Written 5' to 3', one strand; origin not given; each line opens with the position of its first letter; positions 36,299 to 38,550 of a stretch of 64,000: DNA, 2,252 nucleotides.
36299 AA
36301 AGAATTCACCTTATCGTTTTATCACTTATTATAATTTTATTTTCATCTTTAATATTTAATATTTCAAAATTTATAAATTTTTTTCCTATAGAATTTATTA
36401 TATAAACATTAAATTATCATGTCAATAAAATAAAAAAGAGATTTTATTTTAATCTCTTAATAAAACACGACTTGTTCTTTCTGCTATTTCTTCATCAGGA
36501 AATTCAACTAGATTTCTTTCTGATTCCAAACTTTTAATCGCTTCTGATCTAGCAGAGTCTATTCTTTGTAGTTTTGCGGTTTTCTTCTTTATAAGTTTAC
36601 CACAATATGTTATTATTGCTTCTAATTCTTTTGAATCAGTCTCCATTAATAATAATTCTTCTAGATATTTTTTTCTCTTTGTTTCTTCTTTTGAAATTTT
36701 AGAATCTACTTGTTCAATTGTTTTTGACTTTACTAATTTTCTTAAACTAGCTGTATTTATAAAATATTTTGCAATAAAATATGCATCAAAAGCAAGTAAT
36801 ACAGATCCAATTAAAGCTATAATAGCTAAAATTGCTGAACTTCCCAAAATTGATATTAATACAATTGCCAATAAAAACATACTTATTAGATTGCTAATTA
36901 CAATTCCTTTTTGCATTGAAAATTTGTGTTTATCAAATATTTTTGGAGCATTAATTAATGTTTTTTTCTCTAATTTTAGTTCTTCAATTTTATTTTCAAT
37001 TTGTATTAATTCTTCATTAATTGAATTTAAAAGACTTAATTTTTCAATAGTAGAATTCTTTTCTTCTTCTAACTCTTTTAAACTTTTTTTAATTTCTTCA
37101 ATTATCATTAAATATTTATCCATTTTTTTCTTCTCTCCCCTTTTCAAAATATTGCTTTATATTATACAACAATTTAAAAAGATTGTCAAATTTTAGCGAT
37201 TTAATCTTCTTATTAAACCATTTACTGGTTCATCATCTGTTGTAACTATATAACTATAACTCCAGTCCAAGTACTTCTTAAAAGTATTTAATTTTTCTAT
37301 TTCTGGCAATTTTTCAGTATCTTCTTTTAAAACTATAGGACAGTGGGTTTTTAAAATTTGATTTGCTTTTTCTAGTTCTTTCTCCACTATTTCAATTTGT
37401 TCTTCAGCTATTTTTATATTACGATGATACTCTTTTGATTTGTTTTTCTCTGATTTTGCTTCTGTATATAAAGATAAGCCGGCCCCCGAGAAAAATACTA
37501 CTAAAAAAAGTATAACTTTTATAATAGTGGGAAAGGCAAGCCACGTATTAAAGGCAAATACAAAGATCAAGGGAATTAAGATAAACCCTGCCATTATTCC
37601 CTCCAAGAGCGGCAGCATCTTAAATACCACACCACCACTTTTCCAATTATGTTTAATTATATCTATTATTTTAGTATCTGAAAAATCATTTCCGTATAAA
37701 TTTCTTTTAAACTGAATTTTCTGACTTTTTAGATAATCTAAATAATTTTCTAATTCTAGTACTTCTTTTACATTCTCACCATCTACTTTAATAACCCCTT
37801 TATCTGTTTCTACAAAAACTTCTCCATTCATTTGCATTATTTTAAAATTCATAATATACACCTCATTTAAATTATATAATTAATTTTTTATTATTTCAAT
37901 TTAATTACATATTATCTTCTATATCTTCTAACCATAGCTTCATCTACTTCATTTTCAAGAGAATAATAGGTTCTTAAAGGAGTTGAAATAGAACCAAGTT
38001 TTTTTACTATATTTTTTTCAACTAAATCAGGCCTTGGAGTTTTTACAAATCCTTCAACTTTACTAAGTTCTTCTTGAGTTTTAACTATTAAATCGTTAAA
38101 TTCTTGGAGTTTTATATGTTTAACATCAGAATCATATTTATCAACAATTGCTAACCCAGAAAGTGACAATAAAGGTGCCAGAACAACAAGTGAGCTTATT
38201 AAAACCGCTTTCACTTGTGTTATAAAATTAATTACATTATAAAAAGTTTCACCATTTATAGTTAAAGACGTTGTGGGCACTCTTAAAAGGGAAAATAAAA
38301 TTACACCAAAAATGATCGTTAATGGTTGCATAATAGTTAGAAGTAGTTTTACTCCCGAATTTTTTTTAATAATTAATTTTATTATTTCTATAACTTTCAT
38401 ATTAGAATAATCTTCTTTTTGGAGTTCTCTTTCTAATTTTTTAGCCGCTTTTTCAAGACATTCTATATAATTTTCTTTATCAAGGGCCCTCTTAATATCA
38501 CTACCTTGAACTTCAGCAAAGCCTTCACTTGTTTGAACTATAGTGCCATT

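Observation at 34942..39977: Seven paralogous small membrane-protein genes inserted between divIVA and the ileS T-box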

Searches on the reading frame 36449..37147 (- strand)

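Call 4: search_protein_families(library=pfam, proteins=[window:36449-37147:-], max_evalue=1)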
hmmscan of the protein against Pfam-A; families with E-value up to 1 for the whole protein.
window:36449-37147:- (232 aa): 5 families
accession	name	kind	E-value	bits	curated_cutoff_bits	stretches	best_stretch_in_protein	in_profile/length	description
PF09335.16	VTT_dom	-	0.0011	19.8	33.9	1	96-154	8-69/123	VTT domain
PF13493.11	DUF4118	-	0.0031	17.7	28.4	1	85-129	25-67/107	Domain of unknown function (DUF4118)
PF23558.1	TPR_P4H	-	0.075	13.6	27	1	12-67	17-72/91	Prolyl 4-hydroxylase peptide-substrate-binding domain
PF20226.3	DUF6585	-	0.099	12.4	27.7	1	74-132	17-79/249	Family of unknown function (DUF6585)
PF05549.16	Allexi_40kDa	-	0.13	12.2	26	1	7-75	88-155/271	Allexivirus 40kDa protein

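Call 8: search_protein_families(library=padloc, proteins=[window:36449-37123:-], max_evalue=1)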
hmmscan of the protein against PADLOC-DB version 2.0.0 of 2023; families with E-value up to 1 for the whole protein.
window:36449-37123:- (224 aa): 2 families
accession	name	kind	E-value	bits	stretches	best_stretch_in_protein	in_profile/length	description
PDLC03841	LeoBC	-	8.3e-06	23.2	1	10-200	393-577/601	-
PDLC03859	LmuB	-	0.12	9.6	1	8-192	355-487/611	-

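Call 9: search_protein_families(library=phrogs, proteins=[window:36449-37123:-], max_evalue=1)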
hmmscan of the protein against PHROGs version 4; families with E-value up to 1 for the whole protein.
window:36449-37123:- (224 aa): 2 families
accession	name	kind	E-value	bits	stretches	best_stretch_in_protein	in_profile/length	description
phrog_26980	-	unknown function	0.14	12.9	1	7-80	100-174/228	-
phrog_4780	-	unknown function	0.21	12.2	0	8-76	153-215/275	-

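Call 10: search_protein_families(library=ncbifam, proteins=[window:36449-37123:-], max_evalue=1)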
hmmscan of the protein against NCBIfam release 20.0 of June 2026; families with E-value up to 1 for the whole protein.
window:36449-37123:- (224 aa): 5 families
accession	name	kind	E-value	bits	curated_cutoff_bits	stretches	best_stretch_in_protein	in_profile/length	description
NF045780.1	TrlF_fam_ATP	equivalog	0.004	15.9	350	1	9-216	505-705/944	TrlF family AAA-like ATPase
NF052278.1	AFWIR_fam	exception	0.0077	16.5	60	1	79-138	29-87/96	AFWIR motif membrane protein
NF052519.1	ExpolsacRepExoX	equivalog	0.02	15.2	140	1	74-149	6-83/96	exopolysaccharide production repressor ExoX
TIGR02168.1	SMC_prok_B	equivalog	0.072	10.8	567.35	1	133-219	315-401/1181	chromosome segregation protein SMC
TIGR04211.1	SH3_and_anchor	equivalog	0.61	9.7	65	1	9-56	97-144/198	TIGR04211 family SH3 domain-containing protein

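Call 40: search_protein_families(library=pfam, proteins=[L003:2607-3308:+], max_evalue=0.1)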
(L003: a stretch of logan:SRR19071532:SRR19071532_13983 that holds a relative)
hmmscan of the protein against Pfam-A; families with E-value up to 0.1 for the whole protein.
L003:2607-3308:+ (233 aa): 2 families
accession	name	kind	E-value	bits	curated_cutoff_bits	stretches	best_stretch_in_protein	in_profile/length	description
PF24952.1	DUF7761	-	0.032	14.7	27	0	8-70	3-65/105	Domain of unknown function (DUF7761)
PF03961.19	FapA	-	0.054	13.5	31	0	9-61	176-227/272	Flagellar Assembly Protein A beta solenoid domain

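Call 73: search_protein_families(library=padloc, proteins=[L003:2607-3308:+], max_evalue=0.1)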
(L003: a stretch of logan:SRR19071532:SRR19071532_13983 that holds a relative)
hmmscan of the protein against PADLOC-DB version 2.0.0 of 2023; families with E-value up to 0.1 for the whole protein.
L003:2607-3308:+ (233 aa): 0 families

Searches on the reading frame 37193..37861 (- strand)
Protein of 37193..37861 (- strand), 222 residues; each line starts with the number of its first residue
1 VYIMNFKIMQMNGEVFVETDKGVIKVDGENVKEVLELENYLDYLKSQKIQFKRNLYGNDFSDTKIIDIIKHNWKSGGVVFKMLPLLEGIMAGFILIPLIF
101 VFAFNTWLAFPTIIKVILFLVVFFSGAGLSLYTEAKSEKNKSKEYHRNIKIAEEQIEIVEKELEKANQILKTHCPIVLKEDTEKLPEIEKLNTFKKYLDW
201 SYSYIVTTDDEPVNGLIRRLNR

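Call 4: search_protein_families(library=pfam, proteins=[window:37193-37861:-], max_evalue=1)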
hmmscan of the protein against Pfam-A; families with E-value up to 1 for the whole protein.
window:37193-37861:- (222 aa): 4 families
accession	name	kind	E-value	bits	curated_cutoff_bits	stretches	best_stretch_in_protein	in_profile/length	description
PF10112.14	Halogen_Hydrol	-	0.0015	18.9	29.8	1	88-168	8-75/191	5-bromo-4-chloroindolyl phosphate hydrolysis protein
PF09925.14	DUF2157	-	0.055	13.6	32.4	1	93-140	45-91/146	Predicted membrane protein (DUF2157)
PF11990.13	DUF3487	-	0.11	12.7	27.8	1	87-129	31-72/114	Protein of unknown function (DUF3487)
PF13567.11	DUF4131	-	0.18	11.9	31.6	1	91-143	10-60/165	Domain of unknown function (DUF4131)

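Call 8: search_protein_families(library=padloc, proteins=[window:37193-37852:-], max_evalue=1)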
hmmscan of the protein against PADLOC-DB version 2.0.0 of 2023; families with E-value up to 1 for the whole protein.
window:37193-37852:- (219 aa): 2 families
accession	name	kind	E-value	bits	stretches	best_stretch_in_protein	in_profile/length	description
PDLC02105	Cas6b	-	0.00079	17.2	1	137-192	97-150/237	-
PDLC01783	Cas6b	-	0.0024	15.7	1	135-205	89-158/225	-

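Call 9: search_protein_families(library=phrogs, proteins=[window:37193-37852:-], max_evalue=1)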
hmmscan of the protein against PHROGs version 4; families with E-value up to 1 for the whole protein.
window:37193-37852:- (219 aa): 8 families
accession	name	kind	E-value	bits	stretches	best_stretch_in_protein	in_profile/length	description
phrog_1152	-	lysis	0.0097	16.9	1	110-181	12-94/127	Rz-like spanin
phrog_1296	-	lysis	0.013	16.4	1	112-170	5-60/93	holin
phrog_31367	-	unknown function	0.013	16.3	1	110-202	4-97/188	-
phrog_27254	-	unknown function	0.051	14.6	1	22-75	50-99/118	-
phrog_7491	-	unknown function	0.057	14.2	1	61-78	8-25/60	-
phrog_9497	-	unknown function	0.059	14.7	1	16-67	12-62/87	-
phrog_214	-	lysis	0.064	14.1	1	110-168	11-69/176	Rz-like spanin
phrog_29350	-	unknown function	0.068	14.1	1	162-201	2-41/66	-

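Call 10: search_protein_families(library=ncbifam, proteins=[window:37193-37852:-], max_evalue=1)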
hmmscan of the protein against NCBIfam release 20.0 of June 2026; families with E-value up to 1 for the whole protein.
window:37193-37852:- (219 aa): 2 families
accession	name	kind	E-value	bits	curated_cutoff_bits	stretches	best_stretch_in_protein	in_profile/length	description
TIGR03750.1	conj_TIGR03750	hypoth_equivalog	0.0085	16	70.75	1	85-129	30-73/111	TIGR03750 family conjugal transfer protein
NF005187.0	PRK06663.1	equivalog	0.035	12.9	337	1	133-168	54-89/419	flagellar hook-associated protein 3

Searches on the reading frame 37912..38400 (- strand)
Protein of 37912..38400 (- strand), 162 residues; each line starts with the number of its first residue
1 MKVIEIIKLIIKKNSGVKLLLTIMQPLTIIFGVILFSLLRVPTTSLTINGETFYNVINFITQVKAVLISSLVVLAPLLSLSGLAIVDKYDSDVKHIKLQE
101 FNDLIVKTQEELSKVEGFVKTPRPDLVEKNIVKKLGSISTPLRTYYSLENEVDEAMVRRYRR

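Call 4: search_protein_families(library=pfam, proteins=[window:37912-38400:-], max_evalue=1)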
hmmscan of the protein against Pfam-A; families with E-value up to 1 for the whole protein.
window:37912-38400:- (162 aa): 2 families
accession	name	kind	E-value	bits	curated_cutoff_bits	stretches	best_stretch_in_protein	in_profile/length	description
PF07667.16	DUF1600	-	0.062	13.9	25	1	4-82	18-96/112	Protein of unknown function (DUF1600)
PF10150.14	RNase_E_G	-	0.089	12.6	25.5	1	92-159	96-160/270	Ribonuclease E/G family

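Call 8: search_protein_families(library=padloc, proteins=[window:37912-38400:-], max_evalue=1)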
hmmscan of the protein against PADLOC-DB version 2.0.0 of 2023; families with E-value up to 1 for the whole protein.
window:37912-38400:- (162 aa): 0 families

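Call 9: search_protein_families(library=phrogs, proteins=[window:37912-38400:-], max_evalue=1)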
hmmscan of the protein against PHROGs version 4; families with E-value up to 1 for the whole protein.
window:37912-38400:- (162 aa): 4 families
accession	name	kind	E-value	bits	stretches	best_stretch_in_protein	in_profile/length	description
phrog_8257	-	unknown function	0.002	19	1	9-114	15-121/192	-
phrog_20716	-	unknown function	0.11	13.9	1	3-100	31-128/137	-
phrog_30697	-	unknown function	0.12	14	1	31-71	14-56/78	-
phrog_27463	-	unknown function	0.19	12.1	1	94-123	181-210/280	-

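Call 10: search_protein_families(library=ncbifam, proteins=[window:37912-38400:-], max_evalue=1)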
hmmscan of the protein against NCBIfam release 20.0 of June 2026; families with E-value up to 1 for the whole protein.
window:37912-38400:- (162 aa): 1 family
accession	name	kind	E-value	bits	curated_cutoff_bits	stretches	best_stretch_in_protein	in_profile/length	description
TIGR00757.1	RNaseEG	subfamily_domain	0.062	12.2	325.95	1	98-159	214-272/415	Rne/Rng family ribonuclease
